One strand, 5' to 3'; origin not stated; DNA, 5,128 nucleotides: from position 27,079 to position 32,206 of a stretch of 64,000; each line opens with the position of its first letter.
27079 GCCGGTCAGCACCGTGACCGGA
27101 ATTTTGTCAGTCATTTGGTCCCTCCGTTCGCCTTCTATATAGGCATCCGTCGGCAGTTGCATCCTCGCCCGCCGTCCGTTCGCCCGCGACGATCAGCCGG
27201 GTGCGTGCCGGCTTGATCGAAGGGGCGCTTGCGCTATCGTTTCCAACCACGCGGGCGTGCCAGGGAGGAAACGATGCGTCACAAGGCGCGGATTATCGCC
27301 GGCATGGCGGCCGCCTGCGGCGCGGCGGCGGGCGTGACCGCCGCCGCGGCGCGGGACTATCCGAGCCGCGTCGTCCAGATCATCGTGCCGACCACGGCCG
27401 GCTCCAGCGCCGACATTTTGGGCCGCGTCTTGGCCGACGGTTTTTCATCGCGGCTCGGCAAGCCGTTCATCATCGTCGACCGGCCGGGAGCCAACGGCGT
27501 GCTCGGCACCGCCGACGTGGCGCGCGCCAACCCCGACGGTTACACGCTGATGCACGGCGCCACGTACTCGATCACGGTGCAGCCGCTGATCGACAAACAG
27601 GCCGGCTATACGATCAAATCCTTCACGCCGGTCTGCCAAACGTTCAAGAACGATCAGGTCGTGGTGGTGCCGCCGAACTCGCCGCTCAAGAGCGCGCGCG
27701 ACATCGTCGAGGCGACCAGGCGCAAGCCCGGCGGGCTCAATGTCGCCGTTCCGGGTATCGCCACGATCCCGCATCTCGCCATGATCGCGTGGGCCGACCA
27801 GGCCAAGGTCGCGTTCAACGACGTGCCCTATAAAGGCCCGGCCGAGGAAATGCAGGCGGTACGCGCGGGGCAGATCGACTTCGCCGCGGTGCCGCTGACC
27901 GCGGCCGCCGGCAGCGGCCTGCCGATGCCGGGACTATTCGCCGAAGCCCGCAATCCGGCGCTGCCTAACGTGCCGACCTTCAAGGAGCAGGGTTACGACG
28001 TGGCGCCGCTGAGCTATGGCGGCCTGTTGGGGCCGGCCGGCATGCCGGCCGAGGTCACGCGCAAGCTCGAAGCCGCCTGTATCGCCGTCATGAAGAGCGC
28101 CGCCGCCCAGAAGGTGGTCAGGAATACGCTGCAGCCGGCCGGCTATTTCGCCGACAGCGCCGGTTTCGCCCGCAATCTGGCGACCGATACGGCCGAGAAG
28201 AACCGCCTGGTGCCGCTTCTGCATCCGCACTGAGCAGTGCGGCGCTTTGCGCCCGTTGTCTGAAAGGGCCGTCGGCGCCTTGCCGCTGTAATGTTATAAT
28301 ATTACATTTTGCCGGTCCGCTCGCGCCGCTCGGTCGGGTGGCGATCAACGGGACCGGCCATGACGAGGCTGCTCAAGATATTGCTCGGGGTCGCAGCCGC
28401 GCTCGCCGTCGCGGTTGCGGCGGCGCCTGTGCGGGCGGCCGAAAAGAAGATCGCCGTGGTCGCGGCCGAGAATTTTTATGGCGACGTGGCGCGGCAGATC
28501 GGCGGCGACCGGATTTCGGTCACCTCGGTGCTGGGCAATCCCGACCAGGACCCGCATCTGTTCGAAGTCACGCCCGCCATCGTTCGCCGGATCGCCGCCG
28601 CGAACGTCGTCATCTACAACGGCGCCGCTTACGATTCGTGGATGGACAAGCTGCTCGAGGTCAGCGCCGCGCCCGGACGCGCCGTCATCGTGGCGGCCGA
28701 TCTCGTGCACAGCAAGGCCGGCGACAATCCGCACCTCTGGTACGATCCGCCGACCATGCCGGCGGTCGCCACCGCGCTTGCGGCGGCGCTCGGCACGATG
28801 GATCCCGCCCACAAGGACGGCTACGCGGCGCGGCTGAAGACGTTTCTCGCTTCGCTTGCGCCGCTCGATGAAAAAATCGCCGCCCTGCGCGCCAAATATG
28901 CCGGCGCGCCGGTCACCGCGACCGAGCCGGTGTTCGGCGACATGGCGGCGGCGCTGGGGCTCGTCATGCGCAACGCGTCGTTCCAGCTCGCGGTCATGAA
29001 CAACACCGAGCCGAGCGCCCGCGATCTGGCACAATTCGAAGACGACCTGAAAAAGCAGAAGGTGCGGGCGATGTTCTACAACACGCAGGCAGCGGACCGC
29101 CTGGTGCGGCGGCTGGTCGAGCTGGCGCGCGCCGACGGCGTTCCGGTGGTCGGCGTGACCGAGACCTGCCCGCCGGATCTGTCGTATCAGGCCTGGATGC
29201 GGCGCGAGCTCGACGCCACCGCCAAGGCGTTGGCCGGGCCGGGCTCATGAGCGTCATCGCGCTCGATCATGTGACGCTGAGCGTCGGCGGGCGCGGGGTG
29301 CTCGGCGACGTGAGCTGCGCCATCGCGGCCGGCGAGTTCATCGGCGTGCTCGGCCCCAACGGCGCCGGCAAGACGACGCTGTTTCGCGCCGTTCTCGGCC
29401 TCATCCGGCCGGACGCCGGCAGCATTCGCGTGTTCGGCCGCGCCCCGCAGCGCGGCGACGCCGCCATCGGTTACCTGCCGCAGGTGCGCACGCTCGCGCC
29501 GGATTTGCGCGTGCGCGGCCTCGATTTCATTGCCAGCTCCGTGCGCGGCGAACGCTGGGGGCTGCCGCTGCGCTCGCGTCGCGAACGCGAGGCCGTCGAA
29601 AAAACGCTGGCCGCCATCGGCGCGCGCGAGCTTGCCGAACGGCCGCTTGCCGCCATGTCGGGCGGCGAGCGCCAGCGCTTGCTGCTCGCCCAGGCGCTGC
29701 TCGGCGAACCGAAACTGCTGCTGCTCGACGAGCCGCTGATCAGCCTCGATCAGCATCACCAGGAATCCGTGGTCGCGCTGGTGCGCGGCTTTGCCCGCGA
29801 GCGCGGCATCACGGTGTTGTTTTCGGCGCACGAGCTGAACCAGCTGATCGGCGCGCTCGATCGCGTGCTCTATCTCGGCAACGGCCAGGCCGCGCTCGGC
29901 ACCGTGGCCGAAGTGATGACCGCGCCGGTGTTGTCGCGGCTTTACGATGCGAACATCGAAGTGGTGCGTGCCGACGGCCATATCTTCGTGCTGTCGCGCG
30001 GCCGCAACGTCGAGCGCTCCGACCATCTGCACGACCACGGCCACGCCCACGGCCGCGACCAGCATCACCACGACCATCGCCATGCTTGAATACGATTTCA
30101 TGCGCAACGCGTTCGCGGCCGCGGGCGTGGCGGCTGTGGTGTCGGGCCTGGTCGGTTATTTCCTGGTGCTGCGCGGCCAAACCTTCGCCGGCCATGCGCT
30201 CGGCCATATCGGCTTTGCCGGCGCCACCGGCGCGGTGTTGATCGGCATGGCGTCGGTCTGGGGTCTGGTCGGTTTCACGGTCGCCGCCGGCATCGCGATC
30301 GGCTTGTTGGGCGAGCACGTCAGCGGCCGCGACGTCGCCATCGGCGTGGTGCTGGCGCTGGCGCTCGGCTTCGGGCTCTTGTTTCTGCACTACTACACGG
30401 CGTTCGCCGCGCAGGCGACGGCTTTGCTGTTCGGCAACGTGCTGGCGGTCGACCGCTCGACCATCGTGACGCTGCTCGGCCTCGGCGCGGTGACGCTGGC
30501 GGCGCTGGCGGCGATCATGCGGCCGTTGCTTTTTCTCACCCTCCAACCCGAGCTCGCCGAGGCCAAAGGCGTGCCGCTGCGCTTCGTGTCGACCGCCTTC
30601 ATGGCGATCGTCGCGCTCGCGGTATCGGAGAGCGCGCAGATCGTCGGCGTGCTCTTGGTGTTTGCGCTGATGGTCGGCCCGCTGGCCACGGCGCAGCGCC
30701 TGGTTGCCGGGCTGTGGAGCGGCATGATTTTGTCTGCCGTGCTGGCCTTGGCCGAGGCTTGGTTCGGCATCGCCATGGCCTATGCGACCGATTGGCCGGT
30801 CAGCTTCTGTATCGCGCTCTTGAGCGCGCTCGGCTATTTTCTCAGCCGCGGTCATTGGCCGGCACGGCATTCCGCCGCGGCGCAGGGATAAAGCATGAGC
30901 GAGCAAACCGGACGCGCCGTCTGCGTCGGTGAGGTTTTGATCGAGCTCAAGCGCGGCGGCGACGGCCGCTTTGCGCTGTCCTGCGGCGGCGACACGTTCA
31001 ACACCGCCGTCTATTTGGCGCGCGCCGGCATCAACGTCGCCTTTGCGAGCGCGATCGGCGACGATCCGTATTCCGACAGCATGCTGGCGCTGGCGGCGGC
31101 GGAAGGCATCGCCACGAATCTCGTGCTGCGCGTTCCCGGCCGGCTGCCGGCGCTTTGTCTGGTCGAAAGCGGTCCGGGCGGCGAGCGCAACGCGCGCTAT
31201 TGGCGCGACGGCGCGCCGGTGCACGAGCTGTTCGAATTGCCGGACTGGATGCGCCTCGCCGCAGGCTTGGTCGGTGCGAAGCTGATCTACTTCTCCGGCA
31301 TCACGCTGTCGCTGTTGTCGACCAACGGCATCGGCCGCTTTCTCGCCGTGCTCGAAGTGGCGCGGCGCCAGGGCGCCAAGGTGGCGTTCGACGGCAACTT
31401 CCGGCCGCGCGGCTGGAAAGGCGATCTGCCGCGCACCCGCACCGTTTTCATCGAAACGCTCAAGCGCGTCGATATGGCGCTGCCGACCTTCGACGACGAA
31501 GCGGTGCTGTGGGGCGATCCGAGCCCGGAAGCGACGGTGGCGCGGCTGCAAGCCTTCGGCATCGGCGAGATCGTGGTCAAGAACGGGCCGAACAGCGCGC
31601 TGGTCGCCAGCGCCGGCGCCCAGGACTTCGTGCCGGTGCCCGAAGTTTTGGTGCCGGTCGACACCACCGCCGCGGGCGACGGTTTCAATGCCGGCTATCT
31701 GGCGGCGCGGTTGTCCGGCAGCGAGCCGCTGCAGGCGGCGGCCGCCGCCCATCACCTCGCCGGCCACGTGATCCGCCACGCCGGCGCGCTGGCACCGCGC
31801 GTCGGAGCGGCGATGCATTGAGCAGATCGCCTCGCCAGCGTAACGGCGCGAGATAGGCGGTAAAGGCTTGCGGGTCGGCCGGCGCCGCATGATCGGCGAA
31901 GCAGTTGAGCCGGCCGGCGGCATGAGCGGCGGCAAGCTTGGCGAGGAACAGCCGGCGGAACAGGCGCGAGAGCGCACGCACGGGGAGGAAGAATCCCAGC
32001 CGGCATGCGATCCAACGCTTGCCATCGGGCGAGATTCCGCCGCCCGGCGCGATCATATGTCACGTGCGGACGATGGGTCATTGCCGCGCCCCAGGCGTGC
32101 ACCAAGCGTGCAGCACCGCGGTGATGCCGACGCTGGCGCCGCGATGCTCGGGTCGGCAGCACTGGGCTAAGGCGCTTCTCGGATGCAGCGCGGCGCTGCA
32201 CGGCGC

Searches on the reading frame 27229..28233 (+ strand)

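Call 57: search_protein_families(library=pfam, proteins=[window:27229-28233:+], max_evalue=0.001)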
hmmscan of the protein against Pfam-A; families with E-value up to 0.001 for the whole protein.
window:27229-28233:+ (334 aa): 1 family
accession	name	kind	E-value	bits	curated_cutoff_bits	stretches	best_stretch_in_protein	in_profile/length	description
PF03401.19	TctC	-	5.8e-44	151.1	27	1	66-315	3-256/274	Tripartite tricarboxylate transporter family receptor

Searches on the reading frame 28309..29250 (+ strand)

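Call 57: search_protein_families(library=pfam, proteins=[window:28309-29250:+], max_evalue=0.001)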
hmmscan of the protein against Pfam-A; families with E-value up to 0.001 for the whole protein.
window:28309-29250:+ (313 aa): 1 family
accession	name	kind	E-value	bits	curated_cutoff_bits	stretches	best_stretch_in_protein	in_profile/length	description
PF01297.22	ZnuA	-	1.8e-54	185.4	29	1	50-306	1-262/263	Zinc-uptake complex component A periplasmic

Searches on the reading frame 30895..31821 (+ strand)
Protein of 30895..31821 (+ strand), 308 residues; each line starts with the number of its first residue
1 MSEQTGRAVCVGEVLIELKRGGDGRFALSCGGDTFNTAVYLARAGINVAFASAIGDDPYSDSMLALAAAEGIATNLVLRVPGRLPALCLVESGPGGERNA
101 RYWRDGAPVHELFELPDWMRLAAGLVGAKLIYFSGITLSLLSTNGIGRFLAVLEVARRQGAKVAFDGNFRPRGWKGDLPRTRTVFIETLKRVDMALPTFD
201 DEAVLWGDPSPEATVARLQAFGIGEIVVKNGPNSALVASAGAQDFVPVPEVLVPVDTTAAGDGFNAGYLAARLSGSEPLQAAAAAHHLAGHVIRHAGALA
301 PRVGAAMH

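Call 57: search_protein_families(library=pfam, proteins=[window:30895-31821:+], max_evalue=0.001)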
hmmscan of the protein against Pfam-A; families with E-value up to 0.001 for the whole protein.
window:30895-31821:+ (308 aa): 2 families
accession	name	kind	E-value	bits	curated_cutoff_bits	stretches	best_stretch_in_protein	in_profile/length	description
PF00294.29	PfkB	-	1.1e-44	153.5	25.8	1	8-300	4-297/302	pfkB family carbohydrate kinase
PF25270.1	Khk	-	4.7e-07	29.8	35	1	212-295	267-349/365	Prokaryotic ketohexokinase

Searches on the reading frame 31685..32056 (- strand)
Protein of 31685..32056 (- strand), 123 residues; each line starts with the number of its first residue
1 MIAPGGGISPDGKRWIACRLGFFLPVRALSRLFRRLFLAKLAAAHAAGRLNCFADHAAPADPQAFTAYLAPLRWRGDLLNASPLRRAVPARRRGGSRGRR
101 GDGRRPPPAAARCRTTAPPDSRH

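Call 57: search_protein_families(library=pfam, proteins=[window:31685-32056:-], max_evalue=0.001)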
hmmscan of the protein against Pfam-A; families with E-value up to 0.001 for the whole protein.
window:31685-32056:- (123 aa): 1 family
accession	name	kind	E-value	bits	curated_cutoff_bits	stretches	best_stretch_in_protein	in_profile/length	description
PF04986.18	Y2_Tnp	-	3.3e-09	37.4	20.9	1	1-72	21-87/183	Putative transposase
